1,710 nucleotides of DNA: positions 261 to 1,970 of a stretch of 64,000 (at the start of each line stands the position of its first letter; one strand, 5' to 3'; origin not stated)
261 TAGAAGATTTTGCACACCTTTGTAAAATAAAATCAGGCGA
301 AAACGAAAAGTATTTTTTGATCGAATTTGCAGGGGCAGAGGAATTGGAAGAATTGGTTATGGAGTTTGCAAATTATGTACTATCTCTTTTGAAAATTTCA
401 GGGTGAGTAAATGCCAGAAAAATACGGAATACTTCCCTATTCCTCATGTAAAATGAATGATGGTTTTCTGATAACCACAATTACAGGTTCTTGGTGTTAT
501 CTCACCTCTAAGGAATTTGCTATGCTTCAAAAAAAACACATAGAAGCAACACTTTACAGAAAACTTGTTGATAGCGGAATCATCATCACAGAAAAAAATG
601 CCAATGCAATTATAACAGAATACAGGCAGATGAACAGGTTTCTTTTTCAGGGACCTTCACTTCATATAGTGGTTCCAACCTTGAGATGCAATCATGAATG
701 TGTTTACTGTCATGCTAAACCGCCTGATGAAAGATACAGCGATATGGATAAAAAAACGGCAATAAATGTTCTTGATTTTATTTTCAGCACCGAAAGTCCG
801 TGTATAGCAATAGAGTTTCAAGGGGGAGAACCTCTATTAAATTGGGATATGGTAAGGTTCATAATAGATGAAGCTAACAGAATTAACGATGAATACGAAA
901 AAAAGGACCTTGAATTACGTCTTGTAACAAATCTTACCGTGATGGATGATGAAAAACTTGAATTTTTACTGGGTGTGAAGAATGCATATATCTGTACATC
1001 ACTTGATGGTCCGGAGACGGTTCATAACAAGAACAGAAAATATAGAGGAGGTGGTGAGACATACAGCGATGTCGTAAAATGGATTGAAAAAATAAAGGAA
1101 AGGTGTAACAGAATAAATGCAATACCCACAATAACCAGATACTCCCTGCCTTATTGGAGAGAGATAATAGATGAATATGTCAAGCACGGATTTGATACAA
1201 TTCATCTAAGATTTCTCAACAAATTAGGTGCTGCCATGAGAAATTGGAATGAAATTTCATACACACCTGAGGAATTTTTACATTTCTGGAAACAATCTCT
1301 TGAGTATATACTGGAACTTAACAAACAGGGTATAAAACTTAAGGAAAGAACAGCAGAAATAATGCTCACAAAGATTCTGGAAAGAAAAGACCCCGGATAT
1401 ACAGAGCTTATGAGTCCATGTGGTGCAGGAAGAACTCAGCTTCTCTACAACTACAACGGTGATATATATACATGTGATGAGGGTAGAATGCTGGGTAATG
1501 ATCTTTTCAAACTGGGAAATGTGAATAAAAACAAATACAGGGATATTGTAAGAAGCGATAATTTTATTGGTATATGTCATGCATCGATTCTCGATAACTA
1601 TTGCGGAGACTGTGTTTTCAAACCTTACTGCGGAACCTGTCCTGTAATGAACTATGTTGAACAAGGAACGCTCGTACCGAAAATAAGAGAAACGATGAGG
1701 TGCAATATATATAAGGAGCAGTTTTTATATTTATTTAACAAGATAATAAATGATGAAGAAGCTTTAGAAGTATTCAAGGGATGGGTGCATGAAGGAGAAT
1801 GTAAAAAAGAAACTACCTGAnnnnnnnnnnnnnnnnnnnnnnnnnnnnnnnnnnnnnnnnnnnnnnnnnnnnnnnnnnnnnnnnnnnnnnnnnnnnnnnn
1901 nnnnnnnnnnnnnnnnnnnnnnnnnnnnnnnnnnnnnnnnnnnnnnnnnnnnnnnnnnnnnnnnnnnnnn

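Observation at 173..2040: Candidate His-Xaa-Ser (HxsA/HxsB-like) RiPP system in an archaeon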

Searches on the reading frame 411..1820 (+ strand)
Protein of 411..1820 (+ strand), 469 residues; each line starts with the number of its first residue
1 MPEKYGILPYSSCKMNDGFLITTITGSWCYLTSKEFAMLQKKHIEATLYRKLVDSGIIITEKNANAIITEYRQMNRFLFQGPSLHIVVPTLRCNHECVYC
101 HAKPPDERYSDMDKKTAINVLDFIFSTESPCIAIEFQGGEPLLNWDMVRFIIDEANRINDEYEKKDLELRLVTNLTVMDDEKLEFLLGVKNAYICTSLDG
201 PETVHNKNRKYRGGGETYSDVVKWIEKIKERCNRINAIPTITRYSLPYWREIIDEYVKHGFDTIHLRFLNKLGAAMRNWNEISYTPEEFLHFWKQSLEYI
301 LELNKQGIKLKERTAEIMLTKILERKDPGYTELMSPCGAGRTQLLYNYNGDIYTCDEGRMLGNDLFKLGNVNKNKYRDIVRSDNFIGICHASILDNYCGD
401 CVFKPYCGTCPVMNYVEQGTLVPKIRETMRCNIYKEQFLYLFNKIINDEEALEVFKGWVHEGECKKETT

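Call 3: search_protein_families(library=ncbifam, proteins=[window:411-1820:+], max_evalue=0.1)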
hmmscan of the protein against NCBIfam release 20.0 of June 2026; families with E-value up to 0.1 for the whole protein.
window:411-1820:+ (469 aa): 69 families (the best 25 are shown)
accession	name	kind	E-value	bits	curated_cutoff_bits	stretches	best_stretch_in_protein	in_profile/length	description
TIGR03978.1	rSAM_paired_1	equivalog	1.1e-137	459.7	370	1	10-459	4-466/466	His-Xaa-Ser system radical SAM maturase HxsB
NF047865.1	rSAM_PapB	equivalog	8.3e-42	143.6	340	1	90-420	10-326/330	PapB family radical SAM/SPASM ranthipeptide maturase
TIGR04163.1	rSAM_cobopep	equivalog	5.7e-33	114.3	375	1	57-449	39-423/428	peptide-modifying radical SAM enzyme CbpB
TIGR04064.1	rSAM_nif11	equivalog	5.2e-32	111.2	518.7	1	90-422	85-412/459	nif11-like peptide radical SAM maturase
TIGR03974.1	rSAM_six_Cys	equivalog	2.2e-30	105.9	425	1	50-423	67-429/451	thioether cross-link-forming SCIFF peptide maturase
NF038107.1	rSAM_NF038107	equivalog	9.5e-30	103.7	600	2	16-238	15-243/444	Cys-every-fifth radical SAM/SPASM peptide maturase CefB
TIGR03942.1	sulfatase_rSAM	equivalog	5.2e-29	101.4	349.45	1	91-439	9-351/363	anaerobic sulfatase maturase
NF041298.1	rSAM_mat_DynA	equivalog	1.2e-28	100.2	450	1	85-415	3-326/356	dynobactin maturation radical SAM/SPASM protein DynA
TIGR04068.1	rSAM_ocin_clost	equivalog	7.5e-28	97.6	500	1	38-438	39-446/462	Cys-rich peptide radical SAM maturase CcpM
NF040492.1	not_ScfB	exception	6e-26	91.3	855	1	52-438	68-441/450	ScfB-related radical SAM/SPASM orphan maturase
TIGR04083.1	rSAM_pep_methan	hypoth_equivalog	2.8e-24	85.7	300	1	86-444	3-342/376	TIGR04083 family peptide-modifying radical SAM enzyme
TIGR03906.1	quino_hemo_SAM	equivalog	9.1e-24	83.9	453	1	90-419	101-423/467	quinohemoprotein amine dehydrogenase maturation protein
TIGR04280.1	geopep_mat_rSAM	hypoth_equivalog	3.3e-21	75.7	400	1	19-266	20-267/428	geopeptide radical SAM maturase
NF035951.1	rSAM_RumMC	equivalog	6.3e-21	74.6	720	1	88-232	117-267/510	RumMC family radical SAM sactipeptide maturase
TIGR04261.1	rSAM_GlyRichRpt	subfamily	7.8e-21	74.5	310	1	89-435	3-350/363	cyclophane-forming radical SAM/SPASM peptide maturase GrrM/OscB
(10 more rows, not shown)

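Call 4: search_protein_families(library=pfam, proteins=[window:411-1820:+], max_evalue=0.1)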
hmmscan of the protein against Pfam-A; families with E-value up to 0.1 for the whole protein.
window:411-1820:+ (469 aa): 3 families
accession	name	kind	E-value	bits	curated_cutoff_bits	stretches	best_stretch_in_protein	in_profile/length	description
PF04055.27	Radical_SAM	-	2e-17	64.3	29.5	1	87-240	1-150/166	Radical SAM superfamily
PF13186.11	SPASM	-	7.9e-06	26.5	21.5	1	337-401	1-66/67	Iron-sulfur cluster-binding domain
PF13353.11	Fer4_12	-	0.00011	23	22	1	81-169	3-88/137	4Fe-4S single cluster domain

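Call 12: find_encoding_contigs(protein=window:411-1820:+, flank=10000, max_places=6)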
Protein window:411-1820:+ (469 aa): 4 contigs read that carry it; 1 place shown.
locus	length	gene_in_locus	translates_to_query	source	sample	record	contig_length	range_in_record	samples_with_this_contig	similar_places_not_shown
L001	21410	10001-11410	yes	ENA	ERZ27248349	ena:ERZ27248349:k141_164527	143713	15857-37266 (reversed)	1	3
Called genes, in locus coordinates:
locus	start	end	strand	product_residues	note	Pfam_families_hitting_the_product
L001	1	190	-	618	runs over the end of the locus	PF01850:PIN, PF00437:T2SSE, PF00013:KH_1 (weak)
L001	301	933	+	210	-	-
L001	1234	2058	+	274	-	PF01063:Aminotran_4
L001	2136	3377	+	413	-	PF00278:Orn_DAP_Arg_deC, PF02784:Orn_Arg_deC_N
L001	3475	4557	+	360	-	PF21572:Nop5_56-rel_N_Arc, PF01798:Nop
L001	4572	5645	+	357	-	PF06819:Arc_PepC (weak)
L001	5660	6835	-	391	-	-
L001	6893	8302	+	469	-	PF13522:GATase_6, PF13537:GATase_7, PF00733:Asn_synthase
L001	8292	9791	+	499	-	PF04055:Radical_SAM, PF13353:Fer4_12, PF27806:HxsD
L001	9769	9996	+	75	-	-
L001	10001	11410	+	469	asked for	PF04055:Radical_SAM, PF13186:SPASM (faint)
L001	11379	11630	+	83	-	-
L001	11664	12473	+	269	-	-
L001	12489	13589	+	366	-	PF00155:Aminotran_1_2, PF01041:DegT_DnrJ_EryC1, PF01053:Cys_Met_Meta_PP (weak), PF01212:Beta_elim_lyase (weak)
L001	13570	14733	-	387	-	PF04055:Radical_SAM, PF13186:SPASM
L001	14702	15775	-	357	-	PF13439:Glyco_transf_4, PF20706:GT4-conflict (weak), PF00534:Glycos_transf_1, PF13692:Glyco_trans_1_4, PF13524:Glyco_trans_1_2 (faint)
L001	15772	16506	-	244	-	PF01522:Polysacc_deac_1 (weak), PF10096:DUF2334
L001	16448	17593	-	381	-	PF04101:Glyco_tran_28_C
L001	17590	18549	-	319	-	PF04055:Radical_SAM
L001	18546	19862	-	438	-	PF04055:Radical_SAM, PF13353:Fer4_12 (faint)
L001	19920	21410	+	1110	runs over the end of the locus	-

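Call 13: find_homologous_proteins(query=window:411-1817:+)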
Query window:411-1817:+ (469 aa): 6790 proteins with E <= 0.001 among 8000 candidates; the best 120 are listed.
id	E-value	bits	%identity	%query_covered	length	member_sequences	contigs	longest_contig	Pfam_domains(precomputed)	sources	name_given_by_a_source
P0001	2.2e-278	942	93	91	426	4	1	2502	PF13186.12,PF04055.28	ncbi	ncbi:MAG: His-Xaa-Ser system radical SAM maturase HxsB, partial [Spirochaetes bacterium]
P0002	2.6e-220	751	64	100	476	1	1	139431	PF04055.28,PF13353.12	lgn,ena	-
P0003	4.3e-220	750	66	100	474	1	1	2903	PF13186.12,PF04055.28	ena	-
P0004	9.4e-214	729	63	100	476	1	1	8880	PF04055.28,PF13353.12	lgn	-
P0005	8.7e-209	713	60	100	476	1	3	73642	PF04055.28,PF13353.12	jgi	jgi:His-Xaa-Ser system radical SAM maturase HxsB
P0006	3.5e-206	704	62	100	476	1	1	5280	PF13186.12,PF04055.28,PF13353.12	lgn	-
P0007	2.9e-203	695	61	100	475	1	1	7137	PF04055.28,PF13353.12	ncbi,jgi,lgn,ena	-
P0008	4.8e-203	694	63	98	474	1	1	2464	PF04055.28,PF13353.12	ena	-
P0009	1.9e-196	672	59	99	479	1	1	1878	PF04055.28,PF13353.12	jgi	jgi:uncharacterized protein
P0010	3.9e-193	661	62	97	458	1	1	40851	PF13186.12,PF04055.28,PF13353.12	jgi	-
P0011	3.2e-190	651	59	98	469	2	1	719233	PF04055.28,PF13353.12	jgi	jgi:His-Xaa-Ser system radical SAM maturase HxsB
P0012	1.3e-188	646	60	98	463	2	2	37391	PF04055.28,PF13353.12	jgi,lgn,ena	-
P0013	8.5e-185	634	55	100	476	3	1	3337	PF04055.28,PF13353.12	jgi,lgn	-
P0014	1.5e-182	626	60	98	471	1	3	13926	PF04055.28,PF13353.12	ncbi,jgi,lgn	-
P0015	1.6e-179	616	57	97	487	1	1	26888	PF04055.28,PF13353.12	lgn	-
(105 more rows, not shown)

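Call 14: search_protein_families(library=ncbifam, proteins=[L001:8292-9791:+, L001:6893-8302:+, L001:5660-6835:-, L001:9769-9996:+], max_evalue=0.01)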
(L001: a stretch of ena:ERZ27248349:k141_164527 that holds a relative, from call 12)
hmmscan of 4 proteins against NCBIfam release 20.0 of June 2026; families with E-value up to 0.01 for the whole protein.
L001:8292-9791:+ (499 aa): 61 families (the best 25 are shown)
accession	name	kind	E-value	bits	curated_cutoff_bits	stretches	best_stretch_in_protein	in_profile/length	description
NF047865.1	rSAM_PapB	equivalog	8.3e-30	104.1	340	1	9-212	2-214/330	PapB family radical SAM/SPASM ranthipeptide maturase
TIGR04115.1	rSAM_Cxxx_rpt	equivalog_domain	1.1e-22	81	350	1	14-212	6-221/359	radical SAM peptide maturase, CXXX-repeat target family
TIGR04068.1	rSAM_ocin_clost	equivalog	8e-20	71.1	500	1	8-144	82-231/462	Cys-rich peptide radical SAM maturase CcpM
TIGR03974.1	rSAM_six_Cys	equivalog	1.3e-18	67.1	425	1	3-198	90-298/451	thioether cross-link-forming SCIFF peptide maturase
NF038170.1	lachnocin_rSAM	equivalog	1.4e-18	67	550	1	7-228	73-312/440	lachnocin radical SAM maturase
TIGR03978.1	rSAM_paired_1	equivalog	3.4e-18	65.7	370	1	6-157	78-241/466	His-Xaa-Ser system radical SAM maturase HxsB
TIGR03942.1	sulfatase_rSAM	equivalog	9.5e-18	64.4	349.45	1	17-187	8-190/363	anaerobic sulfatase maturase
NF041298.1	rSAM_mat_DynA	equivalog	7.1e-17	61.4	450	1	17-175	8-176/356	dynobactin maturation radical SAM/SPASM protein DynA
TIGR04064.1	rSAM_nif11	equivalog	2.6e-15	56.1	518.7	1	8-187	76-264/459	nif11-like peptide radical SAM maturase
TIGR04148.1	GG_samocin_CFB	equivalog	6.7e-15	55.2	300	1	8-144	15-169/411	radical SAM peptide maturase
TIGR04317.1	W_rSAM_matur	equivalog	6.1e-14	51.9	380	1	8-221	2-220/349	tungsten cofactor oxidoreductase radical SAM maturase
TIGR04084.1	rSAM_AF0577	subfamily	6.1e-14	51.7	225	1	15-182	2-160/347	TIGR04084 family radical SAM/SPASM domain-containing protein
NF041707.1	rSAM_YhhB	equivalog_domain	3.2e-13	49.3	445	1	16-143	8-150/369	cyclophane-forming radical SAM/SPASM peptide maturase YhhB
TIGR04054.1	rSAM_NirJ1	equivalog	3.9e-13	48.8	650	1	16-181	42-205/387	putative heme d1 biosynthesis radical SAM protein NirJ1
TIGR02666.1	moaA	equivalog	8.5e-13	48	284.05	1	8-151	8-156/336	GTP 3',8-cyclase MoaA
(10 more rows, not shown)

L001:6893-8302:+ (469 aa): 7 families
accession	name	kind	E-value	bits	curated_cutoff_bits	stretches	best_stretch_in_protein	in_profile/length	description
TIGR01536.1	asn_synth_AEB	equivalog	2.4e-62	211.6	267.1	2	29-320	74-368/517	asparagine synthase (glutamine-hydrolyzing)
TIGR03104.1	trio_amidotrans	equivalog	3.4e-55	187.4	570.1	2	28-321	73-378/589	N-acetylglutaminylglutamine amidotransferase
TIGR03108.1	eps_aminotran_1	hypoth_equivalog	7.1e-50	170.3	816.9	2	15-323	59-374/628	XrtA/PEP-CTERM system amidotransferase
NF006949.0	PRK09431.1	equivalog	1.1e-41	143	499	2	18-121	62-166/554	asparagine synthase B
NF033535.1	lass_lactam_cya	exception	1.2e-36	126.5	525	2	20-322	64-378/668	lasso peptide isopeptide bond-forming cyclase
NF033561.1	macrolact_Ik_Al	subfamily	1.1e-06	27.6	300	1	75-232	80-237/561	albusnodin/ikarugamycin family macrolactam cyclase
TIGR01134.1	purF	equivalog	0.0034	16.8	350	1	26-115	96-194/432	amidophosphoribosyltransferase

L001:5660-6835:- (391 aa): 7 families
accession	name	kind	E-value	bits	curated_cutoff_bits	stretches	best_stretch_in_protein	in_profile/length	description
NF045666.1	DVU1553_fam_AMP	equivalog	4e-19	68.9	300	1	17-270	49-310/331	DVU_1553 family AMP-dependent CoA ligase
TIGR02155.1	PA_CoA_ligase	equivalog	1.2e-16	60.3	646.3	1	25-380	44-422/422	phenylacetate--CoA ligase PaaK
NF041878.1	paak_haloarch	equivalog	8e-13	47.8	700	1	28-342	52-381/427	phenylacetate--CoA ligase PaaK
NF053551.1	FlxY_rubin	equivalog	9.8e-13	47.6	520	1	12-359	32-394/424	flexirubin biosynthesis putative acyl-CoA ligase FlxY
NF041217.1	BagE_FevW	exception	2.6e-07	30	800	1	175-284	197-310/424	bagremycin/ferroverdin synthetase BagE/FevW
TIGR01733.1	AA-adenyl-dom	subfamily_domain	3.9e-05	22.6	317.4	1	60-212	128-278/409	amino acid adenylation domain-containing protein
TIGR03335.1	F390_ftsA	equivalog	0.004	15.9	458.7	1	166-254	200-288/445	coenzyme F390 synthetase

L001:9769-9996:+ (75 aa): 2 families
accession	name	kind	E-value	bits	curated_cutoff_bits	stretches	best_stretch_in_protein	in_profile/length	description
NF038315.1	HxsD_rel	equivalog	1.3e-18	67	41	1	12-71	1-61/62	HxsD-like protein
TIGR03976.1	chp_LLNDYxLRE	equivalog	0.00015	22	50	1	14-68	1-60/90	His-Xaa-Ser system protein HxsD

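Call 15: search_protein_families(library=pfam, proteins=[L001:8292-9791:+, L001:6893-8302:+, L001:5660-6835:-, L001:9769-9996:+], max_evalue=0.01)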
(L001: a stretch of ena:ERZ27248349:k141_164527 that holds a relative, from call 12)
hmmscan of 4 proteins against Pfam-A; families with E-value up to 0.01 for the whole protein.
L001:8292-9791:+ (499 aa): 2 families
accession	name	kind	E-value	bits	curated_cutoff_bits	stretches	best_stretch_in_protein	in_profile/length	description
PF04055.27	Radical_SAM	-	1.7e-19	71.1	29.5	1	15-162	2-155/166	Radical SAM superfamily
PF13353.11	Fer4_12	-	5.4e-08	33.7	22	1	17-125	12-122/137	4Fe-4S single cluster domain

L001:6893-8302:+ (469 aa): 3 families
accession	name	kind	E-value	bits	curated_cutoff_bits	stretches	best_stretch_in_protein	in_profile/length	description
PF00733.27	Asn_synthase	-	2.4e-37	129.9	21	2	190-320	1-132/354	Asparagine synthase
PF13537.11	GATase_7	-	4e-26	91.9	25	1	19-120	17-121/123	Glutamine amidotransferase domain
PF13522.11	GATase_6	-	1.6e-17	64.2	27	1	20-115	33-129/130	Glutamine amidotransferase domain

L001:5660-6835:- (391 aa): 1 family
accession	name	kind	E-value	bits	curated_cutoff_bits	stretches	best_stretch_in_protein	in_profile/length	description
PF00501.34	AMP-binding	-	0.00043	19.6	29.9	1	133-218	241-337/384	AMP-binding enzyme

L001:9769-9996:+ (75 aa): 0 families

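Call 18: find_related_loci(query=A1, collection=genome_contigs, flank=6000)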
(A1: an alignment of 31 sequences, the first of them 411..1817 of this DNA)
Query A1 (469 aa) in genome_contigs; peptide patterns used: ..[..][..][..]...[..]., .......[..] (x = any residue, [..] = any of these).
600 stretches matched a pattern (row limit reached: there are more); 582 encode a relative of the query (tblastn E <= 1e-3); the best 80 are kept; 80 distinct loci.
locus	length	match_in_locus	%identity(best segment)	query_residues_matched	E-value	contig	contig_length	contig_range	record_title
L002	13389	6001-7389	50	1-461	6e-151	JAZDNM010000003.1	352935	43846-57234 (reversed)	MAG: archaeon isolate MEGAHIT-group-0.710 k141_18382390, whole genome shotgun sequence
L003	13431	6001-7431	49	3-467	3e-143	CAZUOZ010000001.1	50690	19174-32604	MAG TPA_asm: Candidatus Woesearchaeota archaeon isolate SRP192927_co10_255 genome assembly, contig: NODE_277_length_5069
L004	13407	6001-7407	48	3-461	2e-143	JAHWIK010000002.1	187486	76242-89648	MAG: Candidatus Woesearchaeota archaeon isolate YT1_182 k127_6865648, whole genome shotgun sequence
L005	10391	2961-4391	48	3-467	4e-142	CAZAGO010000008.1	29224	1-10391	MAG TPA_asm: Candidatus Woesearchaeota archaeon isolate SRP239243_co2_438 genome assembly, contig: NODE_2365_length_2922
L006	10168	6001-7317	46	20-459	3e-136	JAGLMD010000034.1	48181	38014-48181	MAG: Nanoarchaeota archaeon isolate RS_5_44 ROV157_5.bin.44.fa_34, whole genome shotgun sequence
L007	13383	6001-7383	47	10-463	8e-136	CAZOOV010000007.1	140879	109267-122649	MAG TPA_asm: uncultured Methanosarcinales archaeon isolate binchicken_co141_553 genome assembly, contig: NODE_257_length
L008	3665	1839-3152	48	5-438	3e-133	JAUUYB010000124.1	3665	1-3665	MAG: Candidatus Woesearchaeota archaeon isolate CSMAG_156 CSMAG_156_k127_197236_length_3665_cov_14.4228, whole genome sh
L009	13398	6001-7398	45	1-459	2e-128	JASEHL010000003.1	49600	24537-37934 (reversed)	MAG: Patescibacteria group bacterium isolate Yes70-22 NODE_3_length_49600_cov_11.744596, whole genome shotgun sequence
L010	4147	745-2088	49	5-446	1e-129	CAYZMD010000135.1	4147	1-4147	MAG TPA_asm: uncultured Methanosarcinales archaeon isolate binchicken_co181_12 genome assembly, contig: NODE_50591_lengt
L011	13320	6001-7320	46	19-459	8e-126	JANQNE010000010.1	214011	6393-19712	MAG: Candidatus Nanoarchaeia archaeon isolate PL23a_bin.30 k99_2057350, whole genome shotgun sequence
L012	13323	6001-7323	48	14-456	4e-125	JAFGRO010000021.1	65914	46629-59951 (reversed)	MAG: Candidatus Woesearchaeota archaeon isolate Zod_Metabat.833 k87_3398976, whole genome shotgun sequence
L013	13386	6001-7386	45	4-459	2e-124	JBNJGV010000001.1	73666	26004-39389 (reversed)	MAG: Nanobdellota archaeon isolate Y22_30dBSe2.bin.106 NODE_61_length_73666_cov_42.887545, whole genome shotgun sequence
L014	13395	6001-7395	45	2-458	6e-124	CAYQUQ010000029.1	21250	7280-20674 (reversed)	MAG TPA_asm: uncultured Planctomycetia bacterium isolate SRP200020_co1_304 genome assembly, contig: NODE_3280_length_212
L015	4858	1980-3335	43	7-459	2e-125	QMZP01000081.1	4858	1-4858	MAG: Candidatus Aenigmatarchaeota archaeon isolate B8_G16 B8_Guay16_scaffold_19753, whole genome shotgun sequence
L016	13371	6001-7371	44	14-461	2e-123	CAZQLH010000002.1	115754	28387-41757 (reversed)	MAG TPA_asm: uncultured Candidatus Saccharibacteria bacterium isolate SRP077602_co6_254 genome assembly, contig: NODE_17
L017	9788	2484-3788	47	20-460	4e-123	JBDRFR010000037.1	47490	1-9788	MAG: Nanoarchaeota archaeon isolate MEGAHIT-group-1.382 k141_1912356, whole genome shotgun sequence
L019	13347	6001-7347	45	14-447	8e-123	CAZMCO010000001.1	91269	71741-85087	MAG TPA_asm: uncultured Candidatus Saccharibacteria bacterium isolate SRP068000_co1_601 genome assembly, contig: NODE_14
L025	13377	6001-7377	46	9-459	1e-121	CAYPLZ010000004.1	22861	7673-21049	MAG TPA_asm: uncultured Candidatus Saccharibacteria bacterium isolate binchicken_co13_229 genome assembly, contig: NODE_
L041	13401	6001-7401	43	13-459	4e-117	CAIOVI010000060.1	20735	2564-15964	uncultured bacterium isolate MJ110830A_bin-153 genome assembly, contig: bin-153:60/63, whole genome shotgun sequence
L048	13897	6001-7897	43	14-459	5e-116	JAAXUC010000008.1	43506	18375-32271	MAG: Candidatus Moraniibacteriota bacterium isolate W4_Combined_metabat1_134 W4_Combined_metabat1_134_NODE_149, whole ge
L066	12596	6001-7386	43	14-461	3e-113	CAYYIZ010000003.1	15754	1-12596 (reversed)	MAG TPA_asm: uncultured Candidatus Saccharibacteria bacterium isolate binchicken_co34_538 genome assembly, contig: NODE_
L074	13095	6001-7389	44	14-459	4e-112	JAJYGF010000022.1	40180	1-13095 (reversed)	MAG: bacterium isolate DBS1-3.bin117 NODE_1537_length_40180_cov_1.83439, whole genome shotgun sequence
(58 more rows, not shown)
